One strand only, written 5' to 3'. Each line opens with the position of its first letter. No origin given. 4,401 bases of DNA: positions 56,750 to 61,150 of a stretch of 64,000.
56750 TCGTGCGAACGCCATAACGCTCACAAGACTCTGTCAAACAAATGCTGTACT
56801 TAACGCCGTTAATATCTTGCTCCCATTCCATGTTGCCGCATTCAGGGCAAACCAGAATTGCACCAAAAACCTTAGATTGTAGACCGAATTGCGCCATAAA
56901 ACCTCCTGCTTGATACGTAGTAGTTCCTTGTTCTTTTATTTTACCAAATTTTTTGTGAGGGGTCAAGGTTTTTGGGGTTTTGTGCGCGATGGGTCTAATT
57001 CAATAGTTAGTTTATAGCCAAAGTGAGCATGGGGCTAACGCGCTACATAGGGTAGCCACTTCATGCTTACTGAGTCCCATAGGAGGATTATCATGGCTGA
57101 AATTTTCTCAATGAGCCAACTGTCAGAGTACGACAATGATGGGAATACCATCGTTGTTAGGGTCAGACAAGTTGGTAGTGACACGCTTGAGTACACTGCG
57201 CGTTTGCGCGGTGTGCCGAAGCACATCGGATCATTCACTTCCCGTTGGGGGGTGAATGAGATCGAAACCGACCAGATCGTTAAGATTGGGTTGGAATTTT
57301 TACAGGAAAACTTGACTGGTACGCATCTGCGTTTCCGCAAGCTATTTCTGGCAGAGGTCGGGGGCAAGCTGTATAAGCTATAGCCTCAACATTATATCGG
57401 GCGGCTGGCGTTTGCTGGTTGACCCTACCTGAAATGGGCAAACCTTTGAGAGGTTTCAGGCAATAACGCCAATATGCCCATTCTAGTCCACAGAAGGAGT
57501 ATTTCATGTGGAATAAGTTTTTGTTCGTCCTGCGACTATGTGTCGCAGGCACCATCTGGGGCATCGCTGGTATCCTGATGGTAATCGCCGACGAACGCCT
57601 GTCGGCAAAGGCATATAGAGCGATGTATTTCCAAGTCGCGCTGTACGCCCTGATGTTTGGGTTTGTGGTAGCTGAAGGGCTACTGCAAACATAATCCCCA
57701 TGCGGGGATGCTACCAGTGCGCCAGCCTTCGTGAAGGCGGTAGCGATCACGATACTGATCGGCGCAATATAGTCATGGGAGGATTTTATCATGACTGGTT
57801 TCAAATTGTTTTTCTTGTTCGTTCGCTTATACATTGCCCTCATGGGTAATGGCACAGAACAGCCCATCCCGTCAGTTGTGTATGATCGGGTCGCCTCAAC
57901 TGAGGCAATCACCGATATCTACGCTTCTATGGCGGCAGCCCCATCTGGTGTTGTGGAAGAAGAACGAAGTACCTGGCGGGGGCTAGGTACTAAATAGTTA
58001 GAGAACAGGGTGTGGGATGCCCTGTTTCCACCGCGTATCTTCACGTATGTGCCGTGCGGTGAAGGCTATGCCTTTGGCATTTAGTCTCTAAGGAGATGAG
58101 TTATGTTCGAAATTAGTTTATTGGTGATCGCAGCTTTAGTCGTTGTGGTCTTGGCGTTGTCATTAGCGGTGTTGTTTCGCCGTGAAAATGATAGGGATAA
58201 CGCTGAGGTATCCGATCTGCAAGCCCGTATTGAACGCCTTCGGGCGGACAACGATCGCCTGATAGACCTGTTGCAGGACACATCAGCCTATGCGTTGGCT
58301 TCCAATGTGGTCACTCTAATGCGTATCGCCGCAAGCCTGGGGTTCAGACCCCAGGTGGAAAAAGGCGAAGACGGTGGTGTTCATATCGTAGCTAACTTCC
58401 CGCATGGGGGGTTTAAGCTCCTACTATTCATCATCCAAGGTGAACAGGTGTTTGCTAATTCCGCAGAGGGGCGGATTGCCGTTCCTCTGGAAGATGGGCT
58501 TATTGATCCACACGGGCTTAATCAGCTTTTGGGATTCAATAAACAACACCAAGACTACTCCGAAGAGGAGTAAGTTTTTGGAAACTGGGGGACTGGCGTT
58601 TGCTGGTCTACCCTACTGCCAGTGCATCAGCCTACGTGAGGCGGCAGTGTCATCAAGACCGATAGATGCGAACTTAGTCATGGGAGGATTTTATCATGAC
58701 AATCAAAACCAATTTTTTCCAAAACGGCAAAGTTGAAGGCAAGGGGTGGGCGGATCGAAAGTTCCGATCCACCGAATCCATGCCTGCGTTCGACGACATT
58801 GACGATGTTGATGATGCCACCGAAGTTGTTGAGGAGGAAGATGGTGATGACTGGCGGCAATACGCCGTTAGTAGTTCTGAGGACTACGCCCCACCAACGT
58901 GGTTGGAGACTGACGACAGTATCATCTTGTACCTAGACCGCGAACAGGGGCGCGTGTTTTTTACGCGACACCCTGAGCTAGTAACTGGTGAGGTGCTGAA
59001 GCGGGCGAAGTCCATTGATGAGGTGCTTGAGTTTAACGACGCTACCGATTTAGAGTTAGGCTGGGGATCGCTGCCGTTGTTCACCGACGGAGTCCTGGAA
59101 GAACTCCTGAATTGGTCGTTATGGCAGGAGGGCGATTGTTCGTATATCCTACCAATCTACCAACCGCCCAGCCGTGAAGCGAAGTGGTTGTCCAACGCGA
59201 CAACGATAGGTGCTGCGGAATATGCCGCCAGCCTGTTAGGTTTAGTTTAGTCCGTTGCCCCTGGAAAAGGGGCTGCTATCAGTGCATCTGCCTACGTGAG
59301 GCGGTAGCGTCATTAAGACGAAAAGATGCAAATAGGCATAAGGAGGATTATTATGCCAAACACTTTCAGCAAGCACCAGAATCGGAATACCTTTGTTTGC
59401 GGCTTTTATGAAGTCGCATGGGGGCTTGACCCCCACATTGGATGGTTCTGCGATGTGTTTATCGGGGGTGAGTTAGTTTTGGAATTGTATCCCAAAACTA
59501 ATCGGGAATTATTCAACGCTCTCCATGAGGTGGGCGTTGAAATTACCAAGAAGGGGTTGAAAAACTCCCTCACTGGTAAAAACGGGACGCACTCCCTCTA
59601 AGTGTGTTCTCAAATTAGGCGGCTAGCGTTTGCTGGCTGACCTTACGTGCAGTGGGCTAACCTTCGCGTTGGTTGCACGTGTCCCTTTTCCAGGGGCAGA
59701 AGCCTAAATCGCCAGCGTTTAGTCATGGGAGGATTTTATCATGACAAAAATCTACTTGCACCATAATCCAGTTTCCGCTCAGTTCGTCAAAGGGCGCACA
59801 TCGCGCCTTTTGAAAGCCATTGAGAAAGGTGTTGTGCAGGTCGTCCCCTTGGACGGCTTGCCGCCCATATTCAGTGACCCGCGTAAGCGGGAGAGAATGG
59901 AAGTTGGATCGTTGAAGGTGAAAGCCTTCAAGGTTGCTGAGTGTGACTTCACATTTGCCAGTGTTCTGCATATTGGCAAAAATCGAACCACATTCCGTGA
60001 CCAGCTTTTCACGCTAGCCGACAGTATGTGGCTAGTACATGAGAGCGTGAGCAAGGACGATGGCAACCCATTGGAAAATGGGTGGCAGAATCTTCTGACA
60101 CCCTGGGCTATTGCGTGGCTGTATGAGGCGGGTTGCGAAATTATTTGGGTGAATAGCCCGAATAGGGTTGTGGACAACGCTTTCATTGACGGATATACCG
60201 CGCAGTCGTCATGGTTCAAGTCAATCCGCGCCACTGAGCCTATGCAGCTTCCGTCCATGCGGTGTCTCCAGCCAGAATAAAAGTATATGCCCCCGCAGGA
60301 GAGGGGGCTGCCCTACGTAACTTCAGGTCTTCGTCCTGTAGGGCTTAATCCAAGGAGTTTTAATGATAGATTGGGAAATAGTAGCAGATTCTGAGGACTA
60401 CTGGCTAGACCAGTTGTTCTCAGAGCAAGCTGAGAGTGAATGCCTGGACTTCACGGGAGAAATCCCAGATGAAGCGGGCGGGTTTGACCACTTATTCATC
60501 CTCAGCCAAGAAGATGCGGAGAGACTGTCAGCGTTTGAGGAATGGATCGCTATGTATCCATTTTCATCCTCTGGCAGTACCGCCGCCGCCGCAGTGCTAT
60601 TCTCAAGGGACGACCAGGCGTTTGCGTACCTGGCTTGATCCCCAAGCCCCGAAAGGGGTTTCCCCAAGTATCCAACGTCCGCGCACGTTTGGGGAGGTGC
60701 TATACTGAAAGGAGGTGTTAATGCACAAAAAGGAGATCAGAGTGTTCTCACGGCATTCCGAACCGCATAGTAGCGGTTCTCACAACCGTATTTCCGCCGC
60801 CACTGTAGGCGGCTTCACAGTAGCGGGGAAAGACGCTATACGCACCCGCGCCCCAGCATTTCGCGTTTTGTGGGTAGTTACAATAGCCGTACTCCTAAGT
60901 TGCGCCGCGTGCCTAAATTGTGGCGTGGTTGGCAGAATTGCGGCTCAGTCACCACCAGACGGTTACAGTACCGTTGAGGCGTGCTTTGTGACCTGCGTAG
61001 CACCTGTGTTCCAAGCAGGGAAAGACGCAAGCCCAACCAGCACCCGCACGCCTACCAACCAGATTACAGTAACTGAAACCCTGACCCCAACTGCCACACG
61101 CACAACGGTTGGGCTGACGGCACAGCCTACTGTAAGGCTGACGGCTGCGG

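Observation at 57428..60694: Eight intergenic copies of one irregular stem-loop architecture with compensatory stem changes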

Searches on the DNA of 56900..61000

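Call 28: search_rna_families(source=window, start=56900, end=61000, threshold=evalue, max_evalue=10, show_alignments=6)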
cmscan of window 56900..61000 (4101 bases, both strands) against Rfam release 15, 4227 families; matches with E-value up to 10: 3.
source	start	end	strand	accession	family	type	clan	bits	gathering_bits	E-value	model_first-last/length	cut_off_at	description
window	59280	59311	+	RF01707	JUMPstart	Cis-reg;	-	18.1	35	2.2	1-38/38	no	JUMPstart RNA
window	57866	57921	+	RF04333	Plastid-ycf3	Intron;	-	17.3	55.2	1.3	1-47/47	no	Plastid-ycf3 group II-D1 intron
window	58416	58438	-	RF01134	sR30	Gene; snRNA; snoRNA; CD-box;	-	13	38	7.6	1-57/57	no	Small nucleolar RNA sR30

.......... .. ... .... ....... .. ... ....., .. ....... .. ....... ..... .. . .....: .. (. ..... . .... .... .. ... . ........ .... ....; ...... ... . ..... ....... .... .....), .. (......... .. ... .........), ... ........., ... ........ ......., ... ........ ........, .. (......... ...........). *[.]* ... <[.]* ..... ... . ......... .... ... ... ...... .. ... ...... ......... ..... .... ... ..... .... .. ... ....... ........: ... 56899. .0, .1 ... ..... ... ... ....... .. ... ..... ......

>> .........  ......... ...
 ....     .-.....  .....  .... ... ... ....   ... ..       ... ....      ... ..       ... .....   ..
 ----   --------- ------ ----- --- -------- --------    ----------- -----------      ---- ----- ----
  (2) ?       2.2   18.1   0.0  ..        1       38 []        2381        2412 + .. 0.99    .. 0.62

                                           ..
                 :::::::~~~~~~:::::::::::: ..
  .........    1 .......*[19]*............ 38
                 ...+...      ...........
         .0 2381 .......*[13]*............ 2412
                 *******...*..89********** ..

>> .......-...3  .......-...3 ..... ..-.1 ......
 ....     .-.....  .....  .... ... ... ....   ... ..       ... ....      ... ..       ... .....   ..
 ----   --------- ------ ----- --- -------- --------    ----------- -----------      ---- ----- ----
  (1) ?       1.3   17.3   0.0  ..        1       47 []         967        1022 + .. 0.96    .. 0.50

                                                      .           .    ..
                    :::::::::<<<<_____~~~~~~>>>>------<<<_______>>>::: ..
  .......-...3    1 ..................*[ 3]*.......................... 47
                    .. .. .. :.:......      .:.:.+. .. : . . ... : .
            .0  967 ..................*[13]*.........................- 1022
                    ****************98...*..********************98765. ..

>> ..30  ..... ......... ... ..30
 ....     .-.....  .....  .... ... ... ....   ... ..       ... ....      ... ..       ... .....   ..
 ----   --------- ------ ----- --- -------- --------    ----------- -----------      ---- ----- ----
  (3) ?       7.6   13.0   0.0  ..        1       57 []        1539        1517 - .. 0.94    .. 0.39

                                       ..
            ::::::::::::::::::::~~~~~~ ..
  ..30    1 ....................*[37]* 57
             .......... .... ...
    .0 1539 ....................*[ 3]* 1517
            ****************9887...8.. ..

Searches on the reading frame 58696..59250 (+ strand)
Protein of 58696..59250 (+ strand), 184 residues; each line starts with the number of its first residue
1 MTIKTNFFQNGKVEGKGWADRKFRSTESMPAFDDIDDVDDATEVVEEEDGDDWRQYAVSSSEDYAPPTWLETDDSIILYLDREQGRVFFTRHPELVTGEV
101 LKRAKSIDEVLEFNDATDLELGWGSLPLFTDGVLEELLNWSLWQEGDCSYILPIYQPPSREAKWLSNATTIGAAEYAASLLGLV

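Call 16: find_encoding_contigs(protein=window:58696-59250:+, flank=10000, max_places=10)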
Protein window:58696-59250:+ (184 aa): no gene with exactly this product is on record in the collection.
